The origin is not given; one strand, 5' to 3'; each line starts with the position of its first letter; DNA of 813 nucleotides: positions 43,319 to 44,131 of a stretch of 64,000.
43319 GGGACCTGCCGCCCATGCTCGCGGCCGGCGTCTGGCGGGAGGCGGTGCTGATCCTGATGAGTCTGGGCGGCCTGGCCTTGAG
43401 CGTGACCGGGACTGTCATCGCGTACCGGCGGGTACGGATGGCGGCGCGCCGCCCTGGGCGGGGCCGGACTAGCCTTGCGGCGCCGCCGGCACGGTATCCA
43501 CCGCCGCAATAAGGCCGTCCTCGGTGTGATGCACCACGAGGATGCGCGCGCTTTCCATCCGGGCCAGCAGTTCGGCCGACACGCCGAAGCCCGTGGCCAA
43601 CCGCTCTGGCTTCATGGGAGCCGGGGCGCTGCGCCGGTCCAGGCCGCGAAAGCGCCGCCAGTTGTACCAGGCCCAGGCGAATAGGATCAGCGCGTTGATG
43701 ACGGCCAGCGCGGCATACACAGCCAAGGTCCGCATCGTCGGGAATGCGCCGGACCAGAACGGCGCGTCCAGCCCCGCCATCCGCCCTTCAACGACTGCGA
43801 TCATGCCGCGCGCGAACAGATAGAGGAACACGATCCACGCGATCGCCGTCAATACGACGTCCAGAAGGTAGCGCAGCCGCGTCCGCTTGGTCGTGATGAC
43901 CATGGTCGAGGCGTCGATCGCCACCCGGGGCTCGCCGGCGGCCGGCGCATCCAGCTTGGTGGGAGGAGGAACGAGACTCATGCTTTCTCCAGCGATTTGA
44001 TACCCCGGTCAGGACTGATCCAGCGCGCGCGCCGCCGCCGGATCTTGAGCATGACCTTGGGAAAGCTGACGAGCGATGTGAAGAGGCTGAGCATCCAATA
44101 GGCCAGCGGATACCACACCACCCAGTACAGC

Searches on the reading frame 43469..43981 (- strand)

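Call 4: search_protein_families(library=ncbifam, proteins=[window:43469-43981:-])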
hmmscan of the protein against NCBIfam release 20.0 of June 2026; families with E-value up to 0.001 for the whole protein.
window:43469-43981:- (170 aa): 3 families
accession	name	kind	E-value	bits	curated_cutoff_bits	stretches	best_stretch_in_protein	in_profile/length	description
NF011179.0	PRK14584.1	equivalog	1.8e-25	89.8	180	1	26-162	4-138/153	poly-beta-1,6-N-acetyl-D-glucosamine biosynthesis protein PgaD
TIGR03940.1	PGA_PgaD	equivalog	1.1e-23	83.7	31.45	1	29-162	4-141/141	poly-beta-1,6-N-acetyl-D-glucosamine biosynthesis protein PgaD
NF011180.0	PRK14585.1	equivalog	6.8e-16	58.8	191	1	26-161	3-128/137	poly-beta-1,6-N-acetyl-D-glucosamine biosynthesis protein PgaD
